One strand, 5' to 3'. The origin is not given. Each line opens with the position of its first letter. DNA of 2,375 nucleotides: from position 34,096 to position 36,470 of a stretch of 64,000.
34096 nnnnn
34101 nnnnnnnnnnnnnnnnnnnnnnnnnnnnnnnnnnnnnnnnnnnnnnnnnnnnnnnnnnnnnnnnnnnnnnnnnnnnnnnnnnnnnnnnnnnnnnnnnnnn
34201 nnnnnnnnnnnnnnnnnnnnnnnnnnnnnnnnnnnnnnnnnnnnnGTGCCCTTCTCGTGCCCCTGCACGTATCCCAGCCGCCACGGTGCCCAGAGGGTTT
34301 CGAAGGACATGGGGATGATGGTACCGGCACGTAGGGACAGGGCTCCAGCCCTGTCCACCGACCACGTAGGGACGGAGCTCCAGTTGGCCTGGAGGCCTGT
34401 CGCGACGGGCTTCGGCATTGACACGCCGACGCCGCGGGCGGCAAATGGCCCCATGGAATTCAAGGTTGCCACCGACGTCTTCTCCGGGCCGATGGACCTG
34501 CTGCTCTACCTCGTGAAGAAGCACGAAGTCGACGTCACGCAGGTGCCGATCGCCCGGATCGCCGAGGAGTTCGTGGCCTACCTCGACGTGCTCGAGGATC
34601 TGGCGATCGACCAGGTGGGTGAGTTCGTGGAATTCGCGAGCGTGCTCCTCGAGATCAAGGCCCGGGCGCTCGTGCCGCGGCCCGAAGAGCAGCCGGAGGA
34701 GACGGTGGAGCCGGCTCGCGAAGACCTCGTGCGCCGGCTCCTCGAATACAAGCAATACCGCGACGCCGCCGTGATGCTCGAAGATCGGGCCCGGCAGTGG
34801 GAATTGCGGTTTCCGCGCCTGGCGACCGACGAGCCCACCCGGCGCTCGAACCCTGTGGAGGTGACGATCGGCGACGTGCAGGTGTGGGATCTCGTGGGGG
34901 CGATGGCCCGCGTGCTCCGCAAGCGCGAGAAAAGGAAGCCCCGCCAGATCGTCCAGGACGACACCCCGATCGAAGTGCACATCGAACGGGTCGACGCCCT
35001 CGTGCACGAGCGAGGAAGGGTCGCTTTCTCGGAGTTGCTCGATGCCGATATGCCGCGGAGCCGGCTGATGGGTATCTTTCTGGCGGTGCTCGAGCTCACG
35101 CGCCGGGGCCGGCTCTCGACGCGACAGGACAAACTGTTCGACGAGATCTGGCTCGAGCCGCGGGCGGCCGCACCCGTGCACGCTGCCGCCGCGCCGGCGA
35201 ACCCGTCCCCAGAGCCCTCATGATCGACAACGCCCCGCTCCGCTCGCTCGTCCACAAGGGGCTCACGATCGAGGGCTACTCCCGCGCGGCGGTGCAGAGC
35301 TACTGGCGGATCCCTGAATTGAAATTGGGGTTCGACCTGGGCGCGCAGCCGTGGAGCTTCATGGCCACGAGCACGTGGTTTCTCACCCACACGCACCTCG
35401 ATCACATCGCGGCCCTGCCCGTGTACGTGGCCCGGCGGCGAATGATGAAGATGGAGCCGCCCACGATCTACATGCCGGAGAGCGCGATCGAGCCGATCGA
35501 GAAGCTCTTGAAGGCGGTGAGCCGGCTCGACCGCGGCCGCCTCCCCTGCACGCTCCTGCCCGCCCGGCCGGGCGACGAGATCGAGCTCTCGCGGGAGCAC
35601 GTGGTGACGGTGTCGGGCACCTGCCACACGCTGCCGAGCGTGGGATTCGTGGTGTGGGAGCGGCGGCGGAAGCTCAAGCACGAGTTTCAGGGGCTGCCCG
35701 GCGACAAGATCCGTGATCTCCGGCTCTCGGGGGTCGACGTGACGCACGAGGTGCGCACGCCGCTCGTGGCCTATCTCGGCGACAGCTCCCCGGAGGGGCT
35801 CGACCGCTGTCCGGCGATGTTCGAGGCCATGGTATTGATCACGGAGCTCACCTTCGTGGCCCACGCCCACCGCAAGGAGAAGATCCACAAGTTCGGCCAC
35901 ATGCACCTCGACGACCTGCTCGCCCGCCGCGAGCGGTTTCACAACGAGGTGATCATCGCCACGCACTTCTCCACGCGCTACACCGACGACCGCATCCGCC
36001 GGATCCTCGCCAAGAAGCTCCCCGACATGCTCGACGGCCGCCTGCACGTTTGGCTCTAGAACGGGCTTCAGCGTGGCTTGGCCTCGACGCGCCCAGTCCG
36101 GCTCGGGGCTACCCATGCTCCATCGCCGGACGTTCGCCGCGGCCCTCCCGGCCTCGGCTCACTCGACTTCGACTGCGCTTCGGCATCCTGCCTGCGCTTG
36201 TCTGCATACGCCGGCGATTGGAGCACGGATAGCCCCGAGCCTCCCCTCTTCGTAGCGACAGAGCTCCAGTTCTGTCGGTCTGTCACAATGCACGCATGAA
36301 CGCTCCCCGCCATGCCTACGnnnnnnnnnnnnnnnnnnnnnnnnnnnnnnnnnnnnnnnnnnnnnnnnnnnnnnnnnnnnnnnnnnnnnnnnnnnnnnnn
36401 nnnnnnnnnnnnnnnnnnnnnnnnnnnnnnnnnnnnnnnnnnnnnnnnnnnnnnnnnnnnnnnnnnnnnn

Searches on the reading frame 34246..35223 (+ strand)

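Call 15: search_protein_families(library=pfam, proteins=[window:34246-35223:+])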
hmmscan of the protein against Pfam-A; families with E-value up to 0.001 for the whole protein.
window:34246-35223:+ (325 aa): 1 family
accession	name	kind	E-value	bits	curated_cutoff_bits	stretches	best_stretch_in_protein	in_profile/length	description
PF02616.19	SMC_ScpA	-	8.1e-31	108.2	24.6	1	89-302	1-228/232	Segregation and condensation protein ScpA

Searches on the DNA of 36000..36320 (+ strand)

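Call 37: search_rna_families(source=window, start=36000, end=36320, threshold=evalue, max_evalue=10)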
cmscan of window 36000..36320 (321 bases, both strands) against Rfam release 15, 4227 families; matches with E-value up to 10: 1.
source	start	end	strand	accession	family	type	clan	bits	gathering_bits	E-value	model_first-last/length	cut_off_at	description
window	36013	36066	-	RF00118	rydB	Gene; sRNA;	-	12.7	50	5.3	1-61/61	no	rydB RNA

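Call 64: build_rna_model(alignment_id=A2, structure=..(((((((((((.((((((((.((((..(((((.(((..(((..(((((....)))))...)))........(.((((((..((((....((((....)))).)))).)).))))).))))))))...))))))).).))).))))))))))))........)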
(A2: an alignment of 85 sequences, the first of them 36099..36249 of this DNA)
Model R1 built from alignment A2 (85 sequences, 163 columns); structure: as given.
model positions 146; base pairs 54; branch points 1; effective number of sequences 1.53; information 0.59 bits per position. Calibrated on 0.2 Mb of random sequence (short: E-values are rough).
structure used (alignment columns):
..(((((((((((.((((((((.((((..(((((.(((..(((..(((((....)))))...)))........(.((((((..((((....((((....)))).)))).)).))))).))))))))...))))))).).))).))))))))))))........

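Call 65: search_with_rna_model(model_id=R1, sources=[window, L001, L002, L003, L004, L005, L006, L007, L008, L009, L010, L011, L012, L013, L014, L015, L016, L017, L019, L020, L021, L022, L023, L024, L025, L026, L027, L028, L029, L030, L031, L032, L033, L034, L037, L038, L039, L040, L041, L042, L043, L044, L045, L047, L048, L049, L050, L051, L052, L053, L054, L055, L056, L057, L058, L059, L061, L062, L063, L064, L065, L066, L068, L069, L070, L071, L072, L073, L074, L075, L076, L078, L080, L081, L082, L083, L084, L085, L086, L087, L088, L090, L091, L092, L093, L094, L095, L096, L097, L098, L099, L100, L101, L102, L103, L104, L105, L106, L108, L109], max_evalue=0.00001, make_alignment=true)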
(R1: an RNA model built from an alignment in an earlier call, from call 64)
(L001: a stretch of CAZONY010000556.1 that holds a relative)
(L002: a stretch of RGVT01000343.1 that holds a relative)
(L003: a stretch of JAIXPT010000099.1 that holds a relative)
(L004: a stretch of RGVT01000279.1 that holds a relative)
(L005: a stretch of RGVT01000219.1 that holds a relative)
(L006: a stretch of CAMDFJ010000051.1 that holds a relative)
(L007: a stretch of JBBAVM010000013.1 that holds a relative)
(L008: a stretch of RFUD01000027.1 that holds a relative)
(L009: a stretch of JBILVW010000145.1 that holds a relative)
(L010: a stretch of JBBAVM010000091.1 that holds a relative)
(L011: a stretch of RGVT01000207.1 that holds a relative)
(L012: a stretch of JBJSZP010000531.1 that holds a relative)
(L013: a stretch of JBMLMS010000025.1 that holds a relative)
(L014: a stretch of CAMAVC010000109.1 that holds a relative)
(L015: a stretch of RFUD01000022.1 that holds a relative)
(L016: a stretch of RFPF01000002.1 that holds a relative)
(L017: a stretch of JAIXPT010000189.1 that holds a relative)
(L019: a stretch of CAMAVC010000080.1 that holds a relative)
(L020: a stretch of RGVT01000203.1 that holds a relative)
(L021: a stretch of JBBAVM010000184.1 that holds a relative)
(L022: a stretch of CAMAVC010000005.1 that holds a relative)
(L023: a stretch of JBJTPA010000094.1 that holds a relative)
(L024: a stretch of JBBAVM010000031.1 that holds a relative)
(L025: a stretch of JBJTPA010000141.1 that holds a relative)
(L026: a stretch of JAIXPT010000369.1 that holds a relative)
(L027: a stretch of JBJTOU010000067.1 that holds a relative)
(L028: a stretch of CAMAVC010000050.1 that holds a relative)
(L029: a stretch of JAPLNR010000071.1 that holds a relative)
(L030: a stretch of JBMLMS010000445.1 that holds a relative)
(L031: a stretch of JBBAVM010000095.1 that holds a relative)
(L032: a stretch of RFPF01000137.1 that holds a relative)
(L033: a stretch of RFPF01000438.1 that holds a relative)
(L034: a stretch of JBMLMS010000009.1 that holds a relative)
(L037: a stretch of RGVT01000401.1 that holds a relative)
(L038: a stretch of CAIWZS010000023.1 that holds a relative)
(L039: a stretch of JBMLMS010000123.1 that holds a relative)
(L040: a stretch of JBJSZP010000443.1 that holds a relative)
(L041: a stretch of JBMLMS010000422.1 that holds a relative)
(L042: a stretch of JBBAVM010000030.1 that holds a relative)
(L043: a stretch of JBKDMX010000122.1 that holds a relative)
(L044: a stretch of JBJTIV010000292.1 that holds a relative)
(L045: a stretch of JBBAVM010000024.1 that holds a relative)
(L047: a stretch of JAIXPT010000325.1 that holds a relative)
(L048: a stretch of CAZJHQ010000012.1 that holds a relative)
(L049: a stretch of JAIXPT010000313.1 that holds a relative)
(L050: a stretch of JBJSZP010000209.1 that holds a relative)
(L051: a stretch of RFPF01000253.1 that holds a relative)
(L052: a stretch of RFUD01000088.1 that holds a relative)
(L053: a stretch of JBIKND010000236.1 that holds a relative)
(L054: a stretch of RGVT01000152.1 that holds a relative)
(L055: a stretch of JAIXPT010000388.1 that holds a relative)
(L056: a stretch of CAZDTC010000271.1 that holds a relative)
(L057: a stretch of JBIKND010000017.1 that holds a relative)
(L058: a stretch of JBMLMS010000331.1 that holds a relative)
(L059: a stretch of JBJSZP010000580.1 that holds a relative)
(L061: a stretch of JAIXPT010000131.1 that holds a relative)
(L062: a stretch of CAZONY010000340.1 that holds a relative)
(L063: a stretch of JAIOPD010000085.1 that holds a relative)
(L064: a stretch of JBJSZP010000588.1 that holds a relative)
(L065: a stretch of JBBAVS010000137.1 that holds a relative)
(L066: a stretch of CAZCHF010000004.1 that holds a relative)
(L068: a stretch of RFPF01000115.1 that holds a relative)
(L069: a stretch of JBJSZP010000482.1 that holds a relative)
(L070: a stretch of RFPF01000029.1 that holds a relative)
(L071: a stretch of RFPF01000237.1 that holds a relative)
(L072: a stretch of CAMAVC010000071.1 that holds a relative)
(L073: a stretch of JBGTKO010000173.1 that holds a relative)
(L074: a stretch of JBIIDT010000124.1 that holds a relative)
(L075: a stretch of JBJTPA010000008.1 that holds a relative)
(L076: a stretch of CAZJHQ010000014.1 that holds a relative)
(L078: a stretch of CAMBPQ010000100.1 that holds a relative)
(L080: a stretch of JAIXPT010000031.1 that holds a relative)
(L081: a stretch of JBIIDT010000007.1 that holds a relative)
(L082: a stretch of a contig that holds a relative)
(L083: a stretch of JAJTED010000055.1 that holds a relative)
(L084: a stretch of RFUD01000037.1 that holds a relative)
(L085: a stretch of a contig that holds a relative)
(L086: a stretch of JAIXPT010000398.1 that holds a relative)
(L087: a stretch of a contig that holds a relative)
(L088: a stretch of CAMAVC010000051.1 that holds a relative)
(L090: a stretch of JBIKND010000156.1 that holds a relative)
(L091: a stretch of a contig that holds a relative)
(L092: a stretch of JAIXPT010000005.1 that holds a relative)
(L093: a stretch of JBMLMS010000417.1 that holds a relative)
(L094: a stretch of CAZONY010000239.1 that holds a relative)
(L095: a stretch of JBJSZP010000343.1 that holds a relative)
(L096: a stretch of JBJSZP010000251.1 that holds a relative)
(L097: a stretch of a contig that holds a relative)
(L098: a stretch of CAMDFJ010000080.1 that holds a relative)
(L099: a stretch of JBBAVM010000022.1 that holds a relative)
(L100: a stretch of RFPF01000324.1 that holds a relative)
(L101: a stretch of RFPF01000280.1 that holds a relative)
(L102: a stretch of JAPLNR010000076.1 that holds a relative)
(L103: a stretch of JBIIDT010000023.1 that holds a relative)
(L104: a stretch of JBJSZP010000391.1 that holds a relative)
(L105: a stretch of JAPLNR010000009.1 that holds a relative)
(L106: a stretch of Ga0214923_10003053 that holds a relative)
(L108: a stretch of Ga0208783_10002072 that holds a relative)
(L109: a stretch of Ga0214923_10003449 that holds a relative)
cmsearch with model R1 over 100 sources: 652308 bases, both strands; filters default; matches with E-value up to 0.00001: 134.
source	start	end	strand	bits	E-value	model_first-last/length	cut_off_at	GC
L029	377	521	-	155.5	9.5e-31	1-146/146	no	0.67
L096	1638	1784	+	152.4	4.5e-30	1-146/146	no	0.69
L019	545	691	-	152.3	4.9e-30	1-146/146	no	0.68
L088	2721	2867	+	151.6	6.9e-30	1-146/146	no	0.69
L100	1355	1500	+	151.5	7e-30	1-146/146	no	0.69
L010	5062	5207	+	149.6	1.8e-29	1-146/146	no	0.7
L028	5492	5638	-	148.8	2.8e-29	1-146/146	no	0.69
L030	5099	5245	+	146.2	1e-28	1-146/146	no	0.7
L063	4750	4896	+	145.4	1.4e-28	1-146/146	no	0.69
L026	310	456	+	145.3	1.5e-28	1-146/146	no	0.69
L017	468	615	+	144.9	1.9e-28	1-146/146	no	0.7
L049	5932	6077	+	142.9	5.1e-28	1-146/146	no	0.73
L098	263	408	+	142.7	5.7e-28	1-146/146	no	0.71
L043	7715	7860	+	142.6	5.8e-28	1-146/146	no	0.73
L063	1653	1799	+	142.5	6.3e-28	1-146/146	no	0.69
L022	4200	4345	-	142.1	7.5e-28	1-146/146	no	0.68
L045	272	418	-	141.6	9.7e-28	1-146/146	no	0.69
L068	1781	1927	+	141.5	1e-27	1-146/146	no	0.71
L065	1009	1155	+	141.4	1.1e-27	1-146/146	no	0.71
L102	5439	5585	+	140.3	1.9e-27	1-146/146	no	0.71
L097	4020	4166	+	140.1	2.1e-27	1-146/146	no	0.69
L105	266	410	-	139.4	3e-27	1-146/146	no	0.72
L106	4035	4180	+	139.3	3e-27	1-146/146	no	0.7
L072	4244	4390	-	139.3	3.1e-27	1-146/146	no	0.7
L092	3489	3635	+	138.8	4e-27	1-146/146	no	0.65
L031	1900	2046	+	137.6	7.2e-27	1-146/146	no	0.68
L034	259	405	+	137.3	8.5e-27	1-146/146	no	0.69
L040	2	148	+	135.6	1.9e-26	1-146/146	no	0.7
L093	43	189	-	134.4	3.5e-26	1-146/146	no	0.69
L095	2077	2223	-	134.1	4e-26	1-146/146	no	0.71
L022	408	553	-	133.1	6.7e-26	1-146/146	no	0.69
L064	275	421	-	132.6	8.8e-26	1-146/146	no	0.71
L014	491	637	+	132.1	1.1e-25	1-146/146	no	0.69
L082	7846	7991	-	131.8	1.3e-25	1-146/146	no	0.68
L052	5904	6051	-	131.7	1.3e-25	1-146/146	no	0.71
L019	382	527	+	131.6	1.4e-25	1-146/146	no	0.73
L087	1724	1869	+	131.5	1.5e-25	1-146/146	no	0.73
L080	1552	1697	+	131.4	1.6e-25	1-146/146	no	0.7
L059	786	932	+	130.8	2.2e-25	1-146/146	no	0.71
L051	4602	4748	+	130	3.1e-25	1-146/146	no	0.7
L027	6738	6884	+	129.5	4e-25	1-146/146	no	0.74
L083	1240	1387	+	129.4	4.3e-25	1-146/146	no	0.72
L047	2622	2759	+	128.7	6e-25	1-137/146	3'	0.66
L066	5663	5810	-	128.5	6.7e-25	1-146/146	no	0.61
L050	600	747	+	127.6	1.1e-24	1-146/146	no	0.68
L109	4224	4370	-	127.4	1.1e-24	1-146/146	no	0.72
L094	259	407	+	126.6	1.7e-24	1-146/146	no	0.64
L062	2848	2995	+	126.6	1.7e-24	1-146/146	no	0.7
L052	601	748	-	126.1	2.2e-24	1-146/146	no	0.72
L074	4754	4901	+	126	2.3e-24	1-146/146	no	0.7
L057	5960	6105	-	125.7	2.7e-24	1-146/146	no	0.71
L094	462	608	-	125.2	3.4e-24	1-146/146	no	0.73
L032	6883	7030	-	124.3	5.3e-24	1-146/146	no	0.67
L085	4930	5076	-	124.1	6.1e-24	1-146/146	no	0.7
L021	1445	1592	-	122.4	1.4e-23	1-146/146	no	0.71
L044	215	360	+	122.3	1.5e-23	1-146/146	no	0.71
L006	259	406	+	121.8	1.8e-23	1-146/146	no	0.68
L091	3407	3554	+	121.6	2.1e-23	1-146/146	no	0.73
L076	5537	5685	-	120.8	3.1e-23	1-146/146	no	0.77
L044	374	522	-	118.5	9.5e-23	1-146/146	no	0.7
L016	6596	6740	+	115.5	4.3e-22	1-146/146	no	0.68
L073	5446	5593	+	115.2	4.9e-22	1-146/146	no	0.71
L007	5005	5149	+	114.8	6e-22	1-146/146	no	0.7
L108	4201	4325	-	113.5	1.2e-21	22-146/146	5'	0.7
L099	1785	1929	+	112.2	2.2e-21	1-146/146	no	0.67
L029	6439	6657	-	112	2.4e-21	1-146/146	no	0.69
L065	1183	1329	-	111.5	3.2e-21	1-146/146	no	0.72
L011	953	1098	-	111.2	3.7e-21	1-146/146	no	0.74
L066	5428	5574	+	111.1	3.9e-21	1-146/146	no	0.66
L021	1277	1423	+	110.4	5.5e-21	1-146/146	no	0.7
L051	2590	2735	-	110.3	5.6e-21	1-146/146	no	0.69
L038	870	1018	+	108.9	1.1e-20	1-146/146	no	0.7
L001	213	359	+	108.1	1.7e-20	1-146/146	no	0.75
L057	5792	5937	+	108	1.8e-20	1-146/146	no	0.71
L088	7622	7786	-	106.5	3.7e-20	1-146/146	no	0.69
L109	4066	4212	+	105.9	5.1e-20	1-146/146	no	0.69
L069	1998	2143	+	105.7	5.5e-20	1-146/146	no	0.71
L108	4041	4188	+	105.5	6.2e-20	1-146/146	no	0.7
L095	1913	2059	+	105.5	6.2e-20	1-146/146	no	0.73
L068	1940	2087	-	105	7.8e-20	1-146/146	no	0.7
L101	146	292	-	104.7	9.3e-20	1-146/146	no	0.69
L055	1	117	-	103.7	1.5e-19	1-116/146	3'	0.7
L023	1737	1882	+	103.2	1.9e-19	1-146/146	no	0.72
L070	1220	1366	-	103.2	1.9e-19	1-146/146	no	0.68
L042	4704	4850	-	102.3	3.1e-19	1-146/146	no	0.68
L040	7738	7883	+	101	5.7e-19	1-146/146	no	0.68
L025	217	363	-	101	5.8e-19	1-146/146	no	0.72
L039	1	112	-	100.1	8.9e-19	1-112/146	3'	0.67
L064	118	264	+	99.8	1.1e-18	1-146/146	no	0.72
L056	1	111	-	99.6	1.2e-18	1-111/146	3'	0.67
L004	1164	1309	-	98.9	1.6e-18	1-146/146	no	0.71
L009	6877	6988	+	97.8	2.8e-18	1-111/146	3'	0.66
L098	428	573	-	97.6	3.1e-18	1-146/146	no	0.71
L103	6519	6665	-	97.5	3.3e-18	1-146/146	no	0.73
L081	4698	4846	-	97.4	3.5e-18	1-146/146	no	0.72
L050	761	907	-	96.8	4.8e-18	1-146/146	no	0.69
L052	5746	5892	+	96.6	5.2e-18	1-146/146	no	0.77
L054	4514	4686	+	96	6.9e-18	1-146/146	no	0.71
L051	2428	2577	+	94.8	1.3e-17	1-146/146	no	0.73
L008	6775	6947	+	92.9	3.3e-17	1-146/146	no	0.71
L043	2486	2651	-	92.9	3.3e-17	1-146/146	no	0.72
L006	441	586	-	92.9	3.3e-17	1-146/146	no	0.73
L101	1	124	+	91.6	6.2e-17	24-146/146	5'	0.7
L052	443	588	+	91.2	7.5e-17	1-146/146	no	0.75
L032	1838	1985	-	90.9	8.8e-17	1-146/146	no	0.72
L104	17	162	-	90.1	1.3e-16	1-146/146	no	0.69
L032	6726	6871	+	89.5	1.8e-16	1-146/146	no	0.68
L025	7006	7181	+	89.3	2e-16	1-146/146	no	0.72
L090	1334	1480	-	88.7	2.7e-16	1-146/146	no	0.69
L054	2748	2920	-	82.7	5.2e-15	1-146/146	no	0.69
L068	3604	3737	+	82.4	6.1e-15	1-146/146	no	0.71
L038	1031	1176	-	82.3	6.3e-15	1-146/146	no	0.67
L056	3784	3894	+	82.3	6.4e-15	1-110/146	3'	0.69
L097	4741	4915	+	80.6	1.5e-14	1-146/146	no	0.71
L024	1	104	-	78.5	4.3e-14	1-103/146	3'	0.72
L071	1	129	-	77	8.8e-14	1-128/146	3'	0.7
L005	659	791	-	75.1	2.3e-13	1-146/146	no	0.74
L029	141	358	+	73.4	5.3e-13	1-146/146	no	0.75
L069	84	215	-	73.1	6.4e-13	1-146/146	no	0.7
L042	2435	2605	+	70.8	2e-12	1-146/146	no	0.7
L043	2268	2467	+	66.5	1.6e-11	1-146/146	no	0.69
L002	1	94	-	65.5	2.7e-11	1-93/146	3'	0.67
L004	1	92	-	61.2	2.3e-10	1-94/146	3'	0.74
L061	2561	2647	+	58.4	9.4e-10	1-86/146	3'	0.72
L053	1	72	-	57.7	1.3e-09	1-72/146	3'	0.74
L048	849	1007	-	57.5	1.5e-09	1-146/146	no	0.72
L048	852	1010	+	57.1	1.8e-09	1-146/146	no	0.72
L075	335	466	-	54.9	5.4e-09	1-146/146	no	0.74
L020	4929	5016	+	53.5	1.1e-08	1-90/146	3'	0.75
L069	1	72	+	48.6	1.3e-07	75-146/146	5'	0.72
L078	1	58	-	45.6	5.3e-07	1-58/146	3'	0.76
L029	380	524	+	43.9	1.3e-06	1-146/146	no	0.66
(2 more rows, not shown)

Alignment A3: 134 matches aligned to the model, 315 columns, each read 5' to 3' on its own strand. Consensus structure (alignment columns), stored with it:
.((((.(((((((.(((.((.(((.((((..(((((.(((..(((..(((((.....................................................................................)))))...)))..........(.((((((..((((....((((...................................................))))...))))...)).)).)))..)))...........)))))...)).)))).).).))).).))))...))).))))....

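Call 75: search_dna_similar(query=window:36098-36249:+, collection=plasmids, mode=distant, max_rows=8)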
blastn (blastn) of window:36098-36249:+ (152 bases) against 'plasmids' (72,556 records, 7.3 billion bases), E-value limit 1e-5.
No match.

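Call 76: search_dna_similar(query=window:36098-36249:+, collection=phages, mode=distant, max_rows=8)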
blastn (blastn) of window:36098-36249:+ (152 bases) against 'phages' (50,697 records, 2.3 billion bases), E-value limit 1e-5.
No match.

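Call 78: search_with_rna_model(model_id=R1, sources=[L186, L187, L188, L189, L190, L018, L035, L036, L046, L060, L067, L077, L079, L089], max_evalue=0.01)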
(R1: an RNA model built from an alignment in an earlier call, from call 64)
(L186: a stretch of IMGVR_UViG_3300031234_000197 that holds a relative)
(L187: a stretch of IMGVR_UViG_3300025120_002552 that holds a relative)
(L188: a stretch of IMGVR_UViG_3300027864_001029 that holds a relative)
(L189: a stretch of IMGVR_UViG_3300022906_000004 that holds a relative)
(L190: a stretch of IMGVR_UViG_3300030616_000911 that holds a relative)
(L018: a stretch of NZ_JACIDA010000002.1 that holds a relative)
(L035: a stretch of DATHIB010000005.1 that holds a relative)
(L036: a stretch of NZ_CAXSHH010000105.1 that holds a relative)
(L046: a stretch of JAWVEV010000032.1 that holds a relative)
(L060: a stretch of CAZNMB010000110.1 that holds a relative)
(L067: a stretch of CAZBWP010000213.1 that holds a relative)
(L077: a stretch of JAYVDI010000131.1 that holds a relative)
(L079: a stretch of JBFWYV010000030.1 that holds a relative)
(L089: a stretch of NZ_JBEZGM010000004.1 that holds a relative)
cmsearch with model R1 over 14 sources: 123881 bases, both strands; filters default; matches with E-value up to 0.01: 0.
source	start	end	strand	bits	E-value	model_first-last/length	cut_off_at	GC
